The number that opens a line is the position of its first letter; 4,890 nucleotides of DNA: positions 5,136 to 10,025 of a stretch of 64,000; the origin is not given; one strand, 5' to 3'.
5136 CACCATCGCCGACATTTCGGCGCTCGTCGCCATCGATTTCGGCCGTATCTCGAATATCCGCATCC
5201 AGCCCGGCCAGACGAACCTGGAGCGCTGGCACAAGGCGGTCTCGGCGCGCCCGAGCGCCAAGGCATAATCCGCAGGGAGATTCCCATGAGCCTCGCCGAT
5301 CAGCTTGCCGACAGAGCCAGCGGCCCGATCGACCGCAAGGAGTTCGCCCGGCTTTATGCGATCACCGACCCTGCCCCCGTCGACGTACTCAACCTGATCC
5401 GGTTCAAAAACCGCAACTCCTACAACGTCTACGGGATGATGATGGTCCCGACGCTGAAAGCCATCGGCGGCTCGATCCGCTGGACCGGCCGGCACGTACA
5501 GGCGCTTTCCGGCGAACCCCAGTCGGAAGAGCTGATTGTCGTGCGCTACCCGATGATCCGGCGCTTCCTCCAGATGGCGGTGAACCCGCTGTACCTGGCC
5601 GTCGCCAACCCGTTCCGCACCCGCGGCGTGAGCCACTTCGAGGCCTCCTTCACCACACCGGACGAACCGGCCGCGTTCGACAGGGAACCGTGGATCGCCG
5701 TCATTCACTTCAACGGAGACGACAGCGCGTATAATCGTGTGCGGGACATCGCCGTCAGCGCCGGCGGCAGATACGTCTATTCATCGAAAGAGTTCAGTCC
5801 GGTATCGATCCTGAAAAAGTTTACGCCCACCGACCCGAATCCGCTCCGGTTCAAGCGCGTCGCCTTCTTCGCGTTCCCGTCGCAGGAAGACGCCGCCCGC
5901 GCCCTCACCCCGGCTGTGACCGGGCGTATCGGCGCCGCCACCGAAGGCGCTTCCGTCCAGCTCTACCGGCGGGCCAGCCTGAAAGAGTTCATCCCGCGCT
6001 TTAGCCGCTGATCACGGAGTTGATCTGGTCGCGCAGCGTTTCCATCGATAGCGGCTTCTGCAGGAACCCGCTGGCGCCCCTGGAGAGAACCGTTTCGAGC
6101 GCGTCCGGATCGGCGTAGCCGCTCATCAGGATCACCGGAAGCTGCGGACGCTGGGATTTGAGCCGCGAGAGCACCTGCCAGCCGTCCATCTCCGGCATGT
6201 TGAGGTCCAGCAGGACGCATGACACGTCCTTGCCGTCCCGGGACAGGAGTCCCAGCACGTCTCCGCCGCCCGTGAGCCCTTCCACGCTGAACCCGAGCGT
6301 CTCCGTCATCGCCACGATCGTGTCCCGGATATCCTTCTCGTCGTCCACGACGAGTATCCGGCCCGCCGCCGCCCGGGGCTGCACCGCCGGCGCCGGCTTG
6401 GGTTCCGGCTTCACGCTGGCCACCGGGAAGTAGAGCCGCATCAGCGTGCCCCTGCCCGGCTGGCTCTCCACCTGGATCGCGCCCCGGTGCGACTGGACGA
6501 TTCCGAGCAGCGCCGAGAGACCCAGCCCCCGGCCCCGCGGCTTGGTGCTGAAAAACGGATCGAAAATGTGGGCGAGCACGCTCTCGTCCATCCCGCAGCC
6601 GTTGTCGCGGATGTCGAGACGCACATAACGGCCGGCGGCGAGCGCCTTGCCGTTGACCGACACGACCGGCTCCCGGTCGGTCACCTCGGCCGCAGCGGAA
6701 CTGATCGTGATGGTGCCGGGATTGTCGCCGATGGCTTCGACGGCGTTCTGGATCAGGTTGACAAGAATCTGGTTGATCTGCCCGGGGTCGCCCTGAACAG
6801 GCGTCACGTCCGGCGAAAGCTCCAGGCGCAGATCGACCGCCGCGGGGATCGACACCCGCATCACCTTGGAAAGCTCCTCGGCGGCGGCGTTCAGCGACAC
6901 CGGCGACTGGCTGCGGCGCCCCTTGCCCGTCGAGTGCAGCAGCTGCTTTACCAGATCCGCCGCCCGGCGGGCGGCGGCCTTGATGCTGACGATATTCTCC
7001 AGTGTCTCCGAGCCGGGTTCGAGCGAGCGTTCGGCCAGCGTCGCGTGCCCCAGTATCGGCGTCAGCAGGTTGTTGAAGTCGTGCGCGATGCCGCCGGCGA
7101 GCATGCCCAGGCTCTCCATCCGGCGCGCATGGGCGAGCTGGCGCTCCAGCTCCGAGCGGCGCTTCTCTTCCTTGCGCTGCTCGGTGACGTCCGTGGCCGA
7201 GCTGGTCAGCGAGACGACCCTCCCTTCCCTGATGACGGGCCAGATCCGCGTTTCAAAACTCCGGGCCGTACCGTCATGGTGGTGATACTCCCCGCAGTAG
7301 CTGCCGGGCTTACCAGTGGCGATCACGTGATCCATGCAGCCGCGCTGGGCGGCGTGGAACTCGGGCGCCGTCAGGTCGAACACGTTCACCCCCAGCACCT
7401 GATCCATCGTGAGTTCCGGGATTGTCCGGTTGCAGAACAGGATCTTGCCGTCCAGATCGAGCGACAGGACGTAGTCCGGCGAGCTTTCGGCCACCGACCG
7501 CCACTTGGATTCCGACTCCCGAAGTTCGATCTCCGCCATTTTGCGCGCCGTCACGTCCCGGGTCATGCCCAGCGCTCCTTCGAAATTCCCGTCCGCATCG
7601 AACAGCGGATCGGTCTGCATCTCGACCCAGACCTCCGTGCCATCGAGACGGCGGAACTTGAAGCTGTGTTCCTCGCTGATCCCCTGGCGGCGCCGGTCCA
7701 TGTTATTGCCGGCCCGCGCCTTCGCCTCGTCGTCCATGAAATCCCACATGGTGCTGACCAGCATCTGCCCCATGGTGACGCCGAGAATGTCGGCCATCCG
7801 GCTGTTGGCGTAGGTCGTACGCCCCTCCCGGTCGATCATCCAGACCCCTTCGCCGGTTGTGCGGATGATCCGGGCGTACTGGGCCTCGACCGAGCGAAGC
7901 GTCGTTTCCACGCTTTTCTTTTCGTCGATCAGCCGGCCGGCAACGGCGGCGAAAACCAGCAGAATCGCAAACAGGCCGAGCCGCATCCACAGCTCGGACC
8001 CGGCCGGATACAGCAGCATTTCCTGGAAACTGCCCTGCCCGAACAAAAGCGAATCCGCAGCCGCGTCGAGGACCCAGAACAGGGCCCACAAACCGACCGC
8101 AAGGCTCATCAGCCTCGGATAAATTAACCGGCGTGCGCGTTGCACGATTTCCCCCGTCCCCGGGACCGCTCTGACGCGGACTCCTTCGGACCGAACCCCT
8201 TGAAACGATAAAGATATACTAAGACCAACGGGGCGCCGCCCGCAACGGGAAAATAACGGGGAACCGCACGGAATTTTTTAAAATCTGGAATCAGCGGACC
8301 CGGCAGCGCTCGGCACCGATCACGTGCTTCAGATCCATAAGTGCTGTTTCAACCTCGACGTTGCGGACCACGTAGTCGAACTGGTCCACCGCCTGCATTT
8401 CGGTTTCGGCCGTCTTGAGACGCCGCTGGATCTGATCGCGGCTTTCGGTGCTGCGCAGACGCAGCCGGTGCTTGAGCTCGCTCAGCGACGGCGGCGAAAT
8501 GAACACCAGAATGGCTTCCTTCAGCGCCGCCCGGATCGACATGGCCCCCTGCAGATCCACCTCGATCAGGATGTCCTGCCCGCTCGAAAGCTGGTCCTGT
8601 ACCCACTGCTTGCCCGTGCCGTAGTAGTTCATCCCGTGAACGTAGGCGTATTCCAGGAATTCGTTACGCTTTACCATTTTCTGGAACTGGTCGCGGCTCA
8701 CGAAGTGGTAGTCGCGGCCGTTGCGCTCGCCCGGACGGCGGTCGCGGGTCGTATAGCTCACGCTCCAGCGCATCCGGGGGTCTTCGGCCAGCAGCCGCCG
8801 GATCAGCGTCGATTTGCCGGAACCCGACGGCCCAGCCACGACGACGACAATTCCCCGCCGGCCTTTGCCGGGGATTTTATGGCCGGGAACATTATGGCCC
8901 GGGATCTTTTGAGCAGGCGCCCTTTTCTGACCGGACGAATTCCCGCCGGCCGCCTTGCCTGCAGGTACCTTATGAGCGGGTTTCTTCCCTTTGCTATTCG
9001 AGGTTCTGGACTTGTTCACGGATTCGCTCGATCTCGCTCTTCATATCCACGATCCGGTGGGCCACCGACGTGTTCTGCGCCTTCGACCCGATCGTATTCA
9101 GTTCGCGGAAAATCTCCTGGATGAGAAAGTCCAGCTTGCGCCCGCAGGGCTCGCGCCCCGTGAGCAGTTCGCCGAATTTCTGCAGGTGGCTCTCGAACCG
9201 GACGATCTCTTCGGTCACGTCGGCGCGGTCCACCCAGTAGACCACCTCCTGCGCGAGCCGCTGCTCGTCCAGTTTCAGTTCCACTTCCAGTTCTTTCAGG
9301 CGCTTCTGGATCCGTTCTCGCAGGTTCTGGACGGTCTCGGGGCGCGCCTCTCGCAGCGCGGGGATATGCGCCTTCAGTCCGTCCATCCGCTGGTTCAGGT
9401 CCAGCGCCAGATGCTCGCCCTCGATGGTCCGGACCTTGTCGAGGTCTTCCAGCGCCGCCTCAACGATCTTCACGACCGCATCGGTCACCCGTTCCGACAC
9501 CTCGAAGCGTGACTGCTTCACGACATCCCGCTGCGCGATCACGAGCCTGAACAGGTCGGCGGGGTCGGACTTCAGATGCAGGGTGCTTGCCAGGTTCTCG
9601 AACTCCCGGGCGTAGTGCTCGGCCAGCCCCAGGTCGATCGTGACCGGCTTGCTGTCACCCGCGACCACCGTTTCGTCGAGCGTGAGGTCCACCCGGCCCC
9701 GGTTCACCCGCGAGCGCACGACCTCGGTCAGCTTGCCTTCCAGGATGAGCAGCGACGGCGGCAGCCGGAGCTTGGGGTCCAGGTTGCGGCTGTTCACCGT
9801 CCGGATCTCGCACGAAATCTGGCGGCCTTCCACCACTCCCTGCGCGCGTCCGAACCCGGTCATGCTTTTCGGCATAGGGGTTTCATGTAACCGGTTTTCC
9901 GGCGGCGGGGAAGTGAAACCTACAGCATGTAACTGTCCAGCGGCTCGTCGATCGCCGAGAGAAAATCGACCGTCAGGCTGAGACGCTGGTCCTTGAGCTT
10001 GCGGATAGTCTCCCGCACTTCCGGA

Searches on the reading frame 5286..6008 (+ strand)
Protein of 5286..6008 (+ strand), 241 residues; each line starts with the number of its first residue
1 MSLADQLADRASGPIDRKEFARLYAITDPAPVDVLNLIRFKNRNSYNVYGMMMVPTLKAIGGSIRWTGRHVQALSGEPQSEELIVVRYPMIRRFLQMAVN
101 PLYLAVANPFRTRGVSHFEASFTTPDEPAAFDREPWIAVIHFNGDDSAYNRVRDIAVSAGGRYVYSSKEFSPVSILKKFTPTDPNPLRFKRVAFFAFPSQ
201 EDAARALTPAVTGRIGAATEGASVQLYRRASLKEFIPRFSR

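Call 81: search_protein_families(library=pfam, proteins=[window:5286-6008:+], max_evalue=0.0001)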
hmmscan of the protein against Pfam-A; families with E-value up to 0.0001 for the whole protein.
window:5286-6008:+ (241 aa): 0 families

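Call 84: search_protein_families(library=pfam, proteins=[window:5286-6008:+], max_evalue=0.001)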
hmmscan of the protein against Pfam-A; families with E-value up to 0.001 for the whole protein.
window:5286-6008:+ (241 aa): 1 family
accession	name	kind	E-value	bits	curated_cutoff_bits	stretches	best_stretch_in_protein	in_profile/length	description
PF11408.13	Helicase_Sgs1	-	0.00015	22.2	22.2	1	147-180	7-40/80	Sgs1 RecQ helicase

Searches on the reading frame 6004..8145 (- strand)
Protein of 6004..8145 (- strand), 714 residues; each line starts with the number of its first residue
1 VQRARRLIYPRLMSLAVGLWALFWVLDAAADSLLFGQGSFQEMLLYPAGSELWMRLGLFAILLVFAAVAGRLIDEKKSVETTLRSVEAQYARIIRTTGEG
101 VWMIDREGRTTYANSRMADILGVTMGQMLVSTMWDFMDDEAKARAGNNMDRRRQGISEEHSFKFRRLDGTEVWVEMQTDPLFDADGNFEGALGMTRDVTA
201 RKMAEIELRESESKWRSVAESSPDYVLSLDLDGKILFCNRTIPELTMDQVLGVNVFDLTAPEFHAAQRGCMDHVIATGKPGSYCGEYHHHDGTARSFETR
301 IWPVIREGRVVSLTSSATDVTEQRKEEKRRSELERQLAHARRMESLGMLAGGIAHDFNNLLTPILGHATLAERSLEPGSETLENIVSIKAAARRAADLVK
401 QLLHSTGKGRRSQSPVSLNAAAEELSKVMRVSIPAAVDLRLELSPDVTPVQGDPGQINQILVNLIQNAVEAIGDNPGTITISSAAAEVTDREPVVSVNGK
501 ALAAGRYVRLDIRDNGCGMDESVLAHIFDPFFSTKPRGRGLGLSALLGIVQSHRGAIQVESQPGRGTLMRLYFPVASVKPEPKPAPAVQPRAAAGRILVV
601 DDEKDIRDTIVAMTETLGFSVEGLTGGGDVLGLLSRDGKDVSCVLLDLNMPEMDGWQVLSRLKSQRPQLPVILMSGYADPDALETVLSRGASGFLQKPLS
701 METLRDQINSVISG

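Call 81: search_protein_families(library=pfam, proteins=[window:6004-8145:-], max_evalue=0.0001)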
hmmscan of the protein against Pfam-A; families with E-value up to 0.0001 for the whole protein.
window:6004-8145:- (714 aa): 8 families
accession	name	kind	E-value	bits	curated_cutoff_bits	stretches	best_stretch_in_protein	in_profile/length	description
PF08448.16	PAS_4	-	3.6e-27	95.2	23.1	2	99-202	6-109/110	PAS fold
PF00072.30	Response_reg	-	1.4e-24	86.8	30.2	1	597-708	1-110/111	Response regulator receiver domain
PF02518.31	HATPase_c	-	6.1e-21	75.4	26.4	1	452-576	1-110/111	Histidine kinase-, DNA gyrase B-, and HSP90-like ATPase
PF00989.32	PAS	-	3.8e-20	72.4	22.6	1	89-198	2-113/113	PAS fold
PF13426.13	PAS_9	-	7.9e-20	71.5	27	2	99-200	2-103/103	PAS domain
PF13188.13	PAS_8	-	1.1e-11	44.7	21.8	1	89-140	2-53/65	PAS domain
PF08447.18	PAS_3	-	5.5e-08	33.4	25.6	1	111-192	2-86/89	PAS fold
PF00512.31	HisKA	-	2.8e-06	27.7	26.9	1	347-404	3-59/66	His Kinase A (phospho-acceptor) domain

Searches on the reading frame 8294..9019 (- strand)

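Call 81: search_protein_families(library=pfam, proteins=[window:8294-9019:-], max_evalue=0.0001)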
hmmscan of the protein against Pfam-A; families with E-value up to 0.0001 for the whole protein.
window:8294-9019:- (242 aa): 4 families
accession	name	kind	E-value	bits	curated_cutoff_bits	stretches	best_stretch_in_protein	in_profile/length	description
PF00625.27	Guanylate_kin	-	4.5e-49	167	25.2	1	58-236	4-181/182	Guanylate kinase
PF13401.12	AAA_22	-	4.6e-08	33.9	27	1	58-232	7-106/130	AAA domain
PF13671.12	AAA_33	-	4.3e-06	27.5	27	1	58-111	1-47/143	AAA domain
PF13191.12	AAA_16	-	9.8e-05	23.3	32.6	0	57-90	25-58/167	AAA ATPase domain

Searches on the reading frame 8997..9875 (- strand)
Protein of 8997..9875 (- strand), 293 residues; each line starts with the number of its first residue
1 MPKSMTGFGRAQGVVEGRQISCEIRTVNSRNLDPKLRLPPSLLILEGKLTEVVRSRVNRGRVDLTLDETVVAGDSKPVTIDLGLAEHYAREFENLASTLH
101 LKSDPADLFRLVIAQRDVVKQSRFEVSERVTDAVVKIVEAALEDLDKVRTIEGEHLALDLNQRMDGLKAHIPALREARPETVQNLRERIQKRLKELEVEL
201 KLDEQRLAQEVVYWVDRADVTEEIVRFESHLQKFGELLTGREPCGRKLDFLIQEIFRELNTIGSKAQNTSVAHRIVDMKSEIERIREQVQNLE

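Call 81: search_protein_families(library=pfam, proteins=[window:8997-9875:-], max_evalue=0.0001)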
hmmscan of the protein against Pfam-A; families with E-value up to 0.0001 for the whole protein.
window:8997-9875:- (293 aa): 2 families
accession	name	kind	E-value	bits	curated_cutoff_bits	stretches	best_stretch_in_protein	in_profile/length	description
PF08340.16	YicC-like_C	-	1.1e-43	148.6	27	1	175-293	2-120/120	Endoribonuclease YicC-like, C-terminal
PF03755.18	YicC-like_N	-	1.2e-33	117.1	25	1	3-157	2-155/156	Endoribonuclease YicC-like, N-terminal region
